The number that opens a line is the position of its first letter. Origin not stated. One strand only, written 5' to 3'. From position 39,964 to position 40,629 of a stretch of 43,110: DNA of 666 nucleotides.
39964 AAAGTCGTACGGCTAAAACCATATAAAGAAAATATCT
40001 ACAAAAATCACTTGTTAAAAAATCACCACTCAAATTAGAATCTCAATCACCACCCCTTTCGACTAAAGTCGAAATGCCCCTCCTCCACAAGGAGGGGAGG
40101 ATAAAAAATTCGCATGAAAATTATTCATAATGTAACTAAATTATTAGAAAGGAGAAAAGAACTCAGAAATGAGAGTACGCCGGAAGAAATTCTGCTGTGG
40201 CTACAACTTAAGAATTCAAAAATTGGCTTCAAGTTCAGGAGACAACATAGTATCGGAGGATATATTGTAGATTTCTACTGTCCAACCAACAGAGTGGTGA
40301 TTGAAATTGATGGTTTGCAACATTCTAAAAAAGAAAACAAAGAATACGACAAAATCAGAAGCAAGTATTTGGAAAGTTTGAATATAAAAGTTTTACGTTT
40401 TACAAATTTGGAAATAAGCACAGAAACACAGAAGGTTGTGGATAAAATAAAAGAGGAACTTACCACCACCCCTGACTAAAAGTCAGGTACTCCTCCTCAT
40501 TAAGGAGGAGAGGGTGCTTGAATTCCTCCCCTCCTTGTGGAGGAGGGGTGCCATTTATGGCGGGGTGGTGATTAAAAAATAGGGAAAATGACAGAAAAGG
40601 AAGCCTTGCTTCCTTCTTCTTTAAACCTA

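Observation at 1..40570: RPE-like family of GC-rich composite palindromic elements, at least 11 copies in 43 kb, many in frame inside genes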

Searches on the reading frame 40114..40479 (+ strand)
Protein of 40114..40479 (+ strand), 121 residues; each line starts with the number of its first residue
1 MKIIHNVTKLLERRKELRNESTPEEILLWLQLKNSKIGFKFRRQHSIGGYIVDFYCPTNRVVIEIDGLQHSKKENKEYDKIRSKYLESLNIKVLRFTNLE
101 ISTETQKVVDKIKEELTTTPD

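Call 23: search_protein_families(library=pfam, proteins=[window:40114-40479:+], max_evalue=0.01)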
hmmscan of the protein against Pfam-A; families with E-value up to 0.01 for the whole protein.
window:40114-40479:+ (121 aa): 3 families
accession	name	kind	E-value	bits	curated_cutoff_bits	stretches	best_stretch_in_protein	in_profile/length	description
PF04480.18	DUF559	-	2.4e-32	111.5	20.6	1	11-116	4-108/109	Protein of unknown function (DUF559)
PF18741.7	MTES_1575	-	9.3e-08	32.5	38.2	1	36-116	11-96/96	REase_MTES_1575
PF19237.4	DUF5889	-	0.0025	18.4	27.1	1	60-114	19-81/115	Family of unknown function (DUF5889)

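Call 51: find_related_loci(query=A3, collection=metagenome_contigs, flank=3000)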
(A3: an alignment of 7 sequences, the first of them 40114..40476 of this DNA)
Query A3 (121 aa) in metagenome_contigs; peptide patterns used: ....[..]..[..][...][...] (x = any residue, [..] = any of these).
600 stretches matched a pattern (row limit reached: there are more); 595 encode a relative of the query (tblastn E <= 1e-3); the best 80 are kept; 80 distinct loci.
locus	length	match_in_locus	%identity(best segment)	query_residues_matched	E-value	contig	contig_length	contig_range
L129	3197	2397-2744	78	1-116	3e-58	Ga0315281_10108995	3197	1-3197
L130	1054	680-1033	71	1-118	2e-60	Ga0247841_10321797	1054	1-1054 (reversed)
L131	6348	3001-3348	62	1-116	9e-49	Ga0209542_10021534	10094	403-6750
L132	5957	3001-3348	66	1-116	9e-49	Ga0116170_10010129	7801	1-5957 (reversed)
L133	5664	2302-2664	56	1-121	4e-44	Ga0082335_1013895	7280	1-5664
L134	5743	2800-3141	58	4-119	7e-42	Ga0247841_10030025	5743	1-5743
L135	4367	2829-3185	55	1-120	3e-38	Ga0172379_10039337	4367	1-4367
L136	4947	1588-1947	53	1-120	2e-38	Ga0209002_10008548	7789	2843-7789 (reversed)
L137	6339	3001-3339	54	1-116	2e-37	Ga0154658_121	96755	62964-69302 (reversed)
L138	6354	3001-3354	57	1-120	6e-37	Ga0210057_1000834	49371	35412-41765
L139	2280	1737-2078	49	1-116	1e-35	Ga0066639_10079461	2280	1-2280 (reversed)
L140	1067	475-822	48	1-116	2e-36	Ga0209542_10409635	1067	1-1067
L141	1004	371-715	52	1-117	5e-36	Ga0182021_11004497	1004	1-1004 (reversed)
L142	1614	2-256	60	33-117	4e-35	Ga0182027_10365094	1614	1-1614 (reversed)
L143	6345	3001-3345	53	1-116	6e-35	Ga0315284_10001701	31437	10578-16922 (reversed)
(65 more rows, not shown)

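Call 65: search_solved_structures(query=window:40114-40476:+, max_evalue=0.01, show_alignments=1)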
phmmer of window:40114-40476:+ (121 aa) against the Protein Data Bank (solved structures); distinct sequences matched with E-value up to 0.01: 1.
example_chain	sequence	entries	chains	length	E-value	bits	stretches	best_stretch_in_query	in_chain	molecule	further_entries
3hrl_A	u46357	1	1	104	2.6e-18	69.4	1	22-113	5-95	Endonuclease-Like Protein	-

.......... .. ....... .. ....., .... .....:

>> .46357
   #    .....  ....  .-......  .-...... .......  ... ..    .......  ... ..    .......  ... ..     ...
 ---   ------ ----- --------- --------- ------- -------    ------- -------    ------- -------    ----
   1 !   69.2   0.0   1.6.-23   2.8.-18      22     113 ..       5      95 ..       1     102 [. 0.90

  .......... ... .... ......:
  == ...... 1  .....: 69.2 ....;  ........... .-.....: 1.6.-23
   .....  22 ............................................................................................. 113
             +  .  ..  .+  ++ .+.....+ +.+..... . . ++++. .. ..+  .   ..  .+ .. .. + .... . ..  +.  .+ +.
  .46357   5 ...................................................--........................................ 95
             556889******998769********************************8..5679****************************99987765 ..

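Call 105: find_encoding_contigs(protein=window:40114-40479:+, flank=2500, max_places=10)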
Protein window:40114-40479:+ (121 aa): 15 contigs read that carry it; 10 places shown.
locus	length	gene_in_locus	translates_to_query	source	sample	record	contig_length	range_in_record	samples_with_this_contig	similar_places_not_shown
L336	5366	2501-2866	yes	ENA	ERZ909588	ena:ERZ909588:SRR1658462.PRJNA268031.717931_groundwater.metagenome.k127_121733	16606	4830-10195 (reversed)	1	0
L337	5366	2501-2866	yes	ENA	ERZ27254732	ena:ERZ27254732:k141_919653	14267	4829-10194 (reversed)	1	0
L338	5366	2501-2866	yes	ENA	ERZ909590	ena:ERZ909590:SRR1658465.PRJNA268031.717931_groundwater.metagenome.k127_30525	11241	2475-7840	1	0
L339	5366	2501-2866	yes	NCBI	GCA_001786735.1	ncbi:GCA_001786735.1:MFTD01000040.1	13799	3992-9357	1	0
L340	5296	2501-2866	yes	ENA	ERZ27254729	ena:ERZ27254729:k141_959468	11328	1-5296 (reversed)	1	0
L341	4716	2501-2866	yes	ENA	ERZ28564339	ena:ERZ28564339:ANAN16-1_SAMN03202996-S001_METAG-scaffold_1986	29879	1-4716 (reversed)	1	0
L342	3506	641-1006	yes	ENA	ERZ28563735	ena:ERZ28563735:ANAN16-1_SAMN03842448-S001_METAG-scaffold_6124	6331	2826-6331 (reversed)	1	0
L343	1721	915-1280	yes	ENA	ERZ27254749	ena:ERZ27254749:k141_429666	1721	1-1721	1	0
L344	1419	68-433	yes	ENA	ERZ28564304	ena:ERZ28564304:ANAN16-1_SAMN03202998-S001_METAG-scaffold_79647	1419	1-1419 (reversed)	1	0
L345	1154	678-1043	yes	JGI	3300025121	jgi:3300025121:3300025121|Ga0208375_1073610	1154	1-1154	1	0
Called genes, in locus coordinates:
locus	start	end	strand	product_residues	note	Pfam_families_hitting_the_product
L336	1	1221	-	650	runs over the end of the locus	PF13243:SQHop_cyclase_C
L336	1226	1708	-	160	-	PF14478:DUF4430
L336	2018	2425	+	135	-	PF01467:CTP_transf_like, PF06574:FAD_syn (weak)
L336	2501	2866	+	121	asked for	PF04480:DUF559, PF18741:MTES_1575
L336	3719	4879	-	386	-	PF07690:MFS_1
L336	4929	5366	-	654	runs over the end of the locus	PF00753:Lactamase_B, PF12706:Lactamase_B_2 (weak), PF22505:RNase_J_b_CASP, PF07521:RMMBL (faint), PF17770:RNase_J_C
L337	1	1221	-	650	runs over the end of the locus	PF13243:SQHop_cyclase_C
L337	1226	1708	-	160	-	PF14478:DUF4430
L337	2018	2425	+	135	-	PF01467:CTP_transf_like, PF06574:FAD_syn (weak)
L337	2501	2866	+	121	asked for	PF04480:DUF559, PF18741:MTES_1575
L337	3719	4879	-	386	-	PF07690:MFS_1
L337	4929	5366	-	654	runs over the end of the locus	PF00753:Lactamase_B, PF12706:Lactamase_B_2 (weak), PF22505:RNase_J_b_CASP, PF07521:RMMBL (faint), PF17770:RNase_J_C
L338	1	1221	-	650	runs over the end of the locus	PF13243:SQHop_cyclase_C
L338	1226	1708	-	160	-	PF14478:DUF4430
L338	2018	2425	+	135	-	PF01467:CTP_transf_like, PF06574:FAD_syn (weak)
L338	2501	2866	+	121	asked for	PF04480:DUF559, PF18741:MTES_1575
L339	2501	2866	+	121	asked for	PF04480:DUF559, PF18741:MTES_1575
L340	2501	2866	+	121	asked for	PF04480:DUF559, PF18741:MTES_1575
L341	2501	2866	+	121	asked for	PF04480:DUF559, PF18741:MTES_1575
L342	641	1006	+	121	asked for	PF04480:DUF559, PF18741:MTES_1575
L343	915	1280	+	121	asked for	PF04480:DUF559, PF18741:MTES_1575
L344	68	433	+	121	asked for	PF04480:DUF559, PF18741:MTES_1575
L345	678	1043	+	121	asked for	PF04480:DUF559, PF18741:MTES_1575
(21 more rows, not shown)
